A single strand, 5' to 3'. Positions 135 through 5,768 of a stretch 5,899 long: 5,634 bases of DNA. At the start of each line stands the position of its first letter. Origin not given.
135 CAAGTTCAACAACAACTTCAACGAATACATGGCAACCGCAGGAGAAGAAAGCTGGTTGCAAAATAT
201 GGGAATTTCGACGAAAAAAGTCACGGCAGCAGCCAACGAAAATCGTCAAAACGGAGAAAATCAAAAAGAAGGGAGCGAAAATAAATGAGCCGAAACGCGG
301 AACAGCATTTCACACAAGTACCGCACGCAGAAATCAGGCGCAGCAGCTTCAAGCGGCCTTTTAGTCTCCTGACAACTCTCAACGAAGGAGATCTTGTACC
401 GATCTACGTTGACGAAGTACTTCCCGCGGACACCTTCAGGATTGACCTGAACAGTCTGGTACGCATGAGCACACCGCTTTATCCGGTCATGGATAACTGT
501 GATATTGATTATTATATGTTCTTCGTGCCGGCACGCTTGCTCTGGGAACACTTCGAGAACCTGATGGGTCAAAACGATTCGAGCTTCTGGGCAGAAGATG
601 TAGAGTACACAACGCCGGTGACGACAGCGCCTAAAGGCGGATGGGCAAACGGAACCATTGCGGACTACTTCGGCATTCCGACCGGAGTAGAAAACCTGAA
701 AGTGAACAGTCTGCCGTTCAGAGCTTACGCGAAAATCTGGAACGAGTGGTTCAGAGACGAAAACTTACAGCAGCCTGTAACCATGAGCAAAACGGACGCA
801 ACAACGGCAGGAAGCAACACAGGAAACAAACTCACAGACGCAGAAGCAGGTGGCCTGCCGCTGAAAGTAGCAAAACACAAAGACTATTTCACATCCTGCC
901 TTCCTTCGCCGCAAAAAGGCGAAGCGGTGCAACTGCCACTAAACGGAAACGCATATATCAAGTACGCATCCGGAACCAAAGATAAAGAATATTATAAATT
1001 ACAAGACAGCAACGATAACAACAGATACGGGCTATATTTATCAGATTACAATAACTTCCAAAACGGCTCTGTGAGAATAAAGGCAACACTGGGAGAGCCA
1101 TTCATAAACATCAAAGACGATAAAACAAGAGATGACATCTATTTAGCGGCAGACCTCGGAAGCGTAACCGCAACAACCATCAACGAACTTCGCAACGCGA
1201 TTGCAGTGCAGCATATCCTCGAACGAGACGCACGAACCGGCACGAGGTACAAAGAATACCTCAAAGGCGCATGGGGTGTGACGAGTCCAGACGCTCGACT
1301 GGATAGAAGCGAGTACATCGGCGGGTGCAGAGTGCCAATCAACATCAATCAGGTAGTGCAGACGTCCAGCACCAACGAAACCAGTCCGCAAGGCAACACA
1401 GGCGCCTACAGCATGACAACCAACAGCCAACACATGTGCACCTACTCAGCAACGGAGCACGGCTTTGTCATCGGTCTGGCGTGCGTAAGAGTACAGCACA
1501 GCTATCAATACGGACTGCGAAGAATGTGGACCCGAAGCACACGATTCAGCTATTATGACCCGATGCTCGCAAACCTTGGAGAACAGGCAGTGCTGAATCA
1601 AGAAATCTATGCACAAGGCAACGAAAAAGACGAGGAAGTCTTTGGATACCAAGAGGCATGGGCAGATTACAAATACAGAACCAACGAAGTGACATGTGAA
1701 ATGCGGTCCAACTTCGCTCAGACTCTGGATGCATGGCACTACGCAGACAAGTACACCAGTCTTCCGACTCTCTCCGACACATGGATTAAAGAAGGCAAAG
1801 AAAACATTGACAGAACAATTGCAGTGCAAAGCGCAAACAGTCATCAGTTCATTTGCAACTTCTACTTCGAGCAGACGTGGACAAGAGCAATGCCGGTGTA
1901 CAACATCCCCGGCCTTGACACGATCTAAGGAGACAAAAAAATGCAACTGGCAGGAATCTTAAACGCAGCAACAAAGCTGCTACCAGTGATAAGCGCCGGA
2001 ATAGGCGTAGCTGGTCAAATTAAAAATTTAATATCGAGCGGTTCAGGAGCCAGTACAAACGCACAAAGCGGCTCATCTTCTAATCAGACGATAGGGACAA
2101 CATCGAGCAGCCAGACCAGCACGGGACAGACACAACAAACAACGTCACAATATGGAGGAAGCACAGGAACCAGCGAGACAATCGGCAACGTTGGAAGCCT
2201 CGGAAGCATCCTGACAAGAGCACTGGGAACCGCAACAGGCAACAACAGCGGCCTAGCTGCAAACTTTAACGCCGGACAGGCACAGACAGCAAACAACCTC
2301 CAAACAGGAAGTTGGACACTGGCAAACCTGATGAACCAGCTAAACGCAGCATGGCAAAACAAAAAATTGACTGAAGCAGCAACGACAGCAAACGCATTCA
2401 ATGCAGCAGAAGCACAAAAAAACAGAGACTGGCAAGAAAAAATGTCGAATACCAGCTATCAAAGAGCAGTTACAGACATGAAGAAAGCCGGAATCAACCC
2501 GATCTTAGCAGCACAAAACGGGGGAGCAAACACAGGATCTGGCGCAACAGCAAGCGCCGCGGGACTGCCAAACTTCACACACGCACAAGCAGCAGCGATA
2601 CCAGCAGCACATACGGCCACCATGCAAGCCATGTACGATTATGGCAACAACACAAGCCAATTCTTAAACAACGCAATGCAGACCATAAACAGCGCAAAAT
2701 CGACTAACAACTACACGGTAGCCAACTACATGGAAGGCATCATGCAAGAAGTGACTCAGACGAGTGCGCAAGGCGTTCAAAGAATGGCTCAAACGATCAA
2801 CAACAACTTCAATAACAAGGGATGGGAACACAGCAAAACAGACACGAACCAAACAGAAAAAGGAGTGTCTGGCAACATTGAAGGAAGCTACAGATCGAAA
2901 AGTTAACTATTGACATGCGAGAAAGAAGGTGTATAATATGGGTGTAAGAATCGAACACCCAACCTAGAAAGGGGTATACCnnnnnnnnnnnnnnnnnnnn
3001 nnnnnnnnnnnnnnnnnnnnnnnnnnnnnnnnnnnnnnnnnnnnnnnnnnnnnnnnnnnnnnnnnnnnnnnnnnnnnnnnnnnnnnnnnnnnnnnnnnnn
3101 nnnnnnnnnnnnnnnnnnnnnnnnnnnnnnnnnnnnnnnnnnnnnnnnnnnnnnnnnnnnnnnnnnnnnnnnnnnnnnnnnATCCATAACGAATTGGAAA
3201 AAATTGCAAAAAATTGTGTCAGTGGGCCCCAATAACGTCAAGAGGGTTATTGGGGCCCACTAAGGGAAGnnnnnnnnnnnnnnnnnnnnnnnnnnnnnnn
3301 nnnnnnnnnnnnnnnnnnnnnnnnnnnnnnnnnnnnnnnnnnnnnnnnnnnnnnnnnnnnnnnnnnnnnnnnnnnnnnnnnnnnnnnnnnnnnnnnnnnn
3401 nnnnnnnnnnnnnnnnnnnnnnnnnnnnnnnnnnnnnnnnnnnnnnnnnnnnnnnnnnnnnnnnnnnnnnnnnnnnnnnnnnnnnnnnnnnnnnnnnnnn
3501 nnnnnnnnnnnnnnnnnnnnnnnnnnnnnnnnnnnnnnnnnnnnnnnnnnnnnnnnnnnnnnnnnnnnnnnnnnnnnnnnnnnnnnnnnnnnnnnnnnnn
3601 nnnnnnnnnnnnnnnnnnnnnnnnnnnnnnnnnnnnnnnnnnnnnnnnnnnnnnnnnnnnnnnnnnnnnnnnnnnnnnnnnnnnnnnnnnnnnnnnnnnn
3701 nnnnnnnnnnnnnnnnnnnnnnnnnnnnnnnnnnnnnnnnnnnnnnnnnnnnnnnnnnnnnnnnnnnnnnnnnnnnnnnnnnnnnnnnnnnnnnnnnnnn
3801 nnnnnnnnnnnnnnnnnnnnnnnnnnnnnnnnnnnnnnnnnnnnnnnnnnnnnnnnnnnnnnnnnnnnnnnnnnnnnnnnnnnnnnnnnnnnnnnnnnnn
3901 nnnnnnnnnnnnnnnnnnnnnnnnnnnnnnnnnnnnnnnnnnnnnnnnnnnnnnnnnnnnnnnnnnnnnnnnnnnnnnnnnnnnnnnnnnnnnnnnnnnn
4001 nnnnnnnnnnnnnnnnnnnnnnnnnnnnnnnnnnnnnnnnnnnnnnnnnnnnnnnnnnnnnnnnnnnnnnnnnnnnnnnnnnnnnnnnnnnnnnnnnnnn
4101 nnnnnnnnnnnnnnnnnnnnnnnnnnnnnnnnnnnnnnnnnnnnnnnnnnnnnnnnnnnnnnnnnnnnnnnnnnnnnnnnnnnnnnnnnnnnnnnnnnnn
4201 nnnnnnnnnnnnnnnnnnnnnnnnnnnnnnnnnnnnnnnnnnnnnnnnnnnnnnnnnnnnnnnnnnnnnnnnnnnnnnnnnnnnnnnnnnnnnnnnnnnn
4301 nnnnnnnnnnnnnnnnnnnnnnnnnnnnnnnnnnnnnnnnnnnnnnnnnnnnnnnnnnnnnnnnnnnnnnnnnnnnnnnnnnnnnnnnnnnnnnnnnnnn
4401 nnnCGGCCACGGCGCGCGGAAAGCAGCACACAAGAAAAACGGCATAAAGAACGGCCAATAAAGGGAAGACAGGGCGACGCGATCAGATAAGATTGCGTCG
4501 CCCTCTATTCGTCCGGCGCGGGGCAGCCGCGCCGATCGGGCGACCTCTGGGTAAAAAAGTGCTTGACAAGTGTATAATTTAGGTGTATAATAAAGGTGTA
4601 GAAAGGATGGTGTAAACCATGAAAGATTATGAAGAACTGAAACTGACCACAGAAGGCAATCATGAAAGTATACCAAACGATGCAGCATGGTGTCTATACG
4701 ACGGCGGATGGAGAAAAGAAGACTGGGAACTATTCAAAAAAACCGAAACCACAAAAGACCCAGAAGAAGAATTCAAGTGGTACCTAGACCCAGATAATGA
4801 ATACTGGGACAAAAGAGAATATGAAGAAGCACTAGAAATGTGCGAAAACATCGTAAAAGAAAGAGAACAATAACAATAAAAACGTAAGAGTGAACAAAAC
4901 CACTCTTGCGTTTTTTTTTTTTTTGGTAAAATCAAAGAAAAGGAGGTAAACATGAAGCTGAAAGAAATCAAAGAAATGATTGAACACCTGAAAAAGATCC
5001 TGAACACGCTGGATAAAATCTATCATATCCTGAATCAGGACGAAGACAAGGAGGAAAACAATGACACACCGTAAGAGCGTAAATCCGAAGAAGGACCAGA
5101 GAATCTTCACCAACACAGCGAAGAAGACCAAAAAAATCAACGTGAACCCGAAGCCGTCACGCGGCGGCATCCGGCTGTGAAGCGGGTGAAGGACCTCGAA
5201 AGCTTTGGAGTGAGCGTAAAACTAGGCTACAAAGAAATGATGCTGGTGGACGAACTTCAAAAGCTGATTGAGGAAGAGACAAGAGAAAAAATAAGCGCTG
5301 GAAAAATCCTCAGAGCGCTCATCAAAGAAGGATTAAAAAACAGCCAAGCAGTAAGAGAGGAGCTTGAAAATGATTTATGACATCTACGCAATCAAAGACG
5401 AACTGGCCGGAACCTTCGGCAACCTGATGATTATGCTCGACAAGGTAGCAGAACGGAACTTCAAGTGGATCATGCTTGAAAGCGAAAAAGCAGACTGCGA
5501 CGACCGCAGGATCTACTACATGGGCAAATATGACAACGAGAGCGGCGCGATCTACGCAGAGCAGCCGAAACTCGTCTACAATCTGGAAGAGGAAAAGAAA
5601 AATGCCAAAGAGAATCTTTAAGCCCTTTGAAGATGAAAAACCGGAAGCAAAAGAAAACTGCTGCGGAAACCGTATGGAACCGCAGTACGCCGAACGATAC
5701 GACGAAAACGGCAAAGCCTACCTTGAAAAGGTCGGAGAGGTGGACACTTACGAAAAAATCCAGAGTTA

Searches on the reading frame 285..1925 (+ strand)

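Call 10: search_protein_families(library=pfam, proteins=[window:285-1925:+], max_evalue=1)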
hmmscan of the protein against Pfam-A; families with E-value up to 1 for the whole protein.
window:285-1925:+ (547 aa): 1 family
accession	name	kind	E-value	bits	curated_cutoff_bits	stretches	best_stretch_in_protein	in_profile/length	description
PF02305.22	Phage_F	-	1.2e-165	552.6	25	1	11-544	2-501/501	Capsid protein (F protein)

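Call 11: search_protein_families(library=phrogs, proteins=[window:285-1925:+], max_evalue=0.1)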
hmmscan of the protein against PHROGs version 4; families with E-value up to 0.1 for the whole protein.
window:285-1925:+ (547 aa): 1 family
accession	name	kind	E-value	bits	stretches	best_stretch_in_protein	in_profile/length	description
phrog_514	-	head and packaging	7e-211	702.5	1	1-544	6-515/531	major head protein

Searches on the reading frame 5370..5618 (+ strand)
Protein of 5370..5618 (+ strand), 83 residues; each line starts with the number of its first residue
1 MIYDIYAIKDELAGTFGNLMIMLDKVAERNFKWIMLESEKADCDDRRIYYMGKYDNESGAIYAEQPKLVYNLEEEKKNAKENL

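Call 10: search_protein_families(library=pfam, proteins=[window:5370-5618:+], max_evalue=1)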
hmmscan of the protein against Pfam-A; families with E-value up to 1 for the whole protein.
window:5370-5618:+ (83 aa): 1 family
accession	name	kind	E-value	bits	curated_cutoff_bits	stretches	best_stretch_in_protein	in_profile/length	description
PF20577.3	Phage_ORF5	-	3.2e-09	36.7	27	1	5-72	1-73/75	Phage ORF5 protein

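Call 11: search_protein_families(library=phrogs, proteins=[window:5370-5618:+], max_evalue=0.1)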
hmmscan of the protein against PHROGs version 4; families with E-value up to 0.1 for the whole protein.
window:5370-5618:+ (83 aa): 1 family
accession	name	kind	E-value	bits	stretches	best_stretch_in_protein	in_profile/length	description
phrog_1670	-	DNA, RNA and nucleotide metabolism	1.5e-13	51.4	1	1-81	1-86/96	DNA binding protein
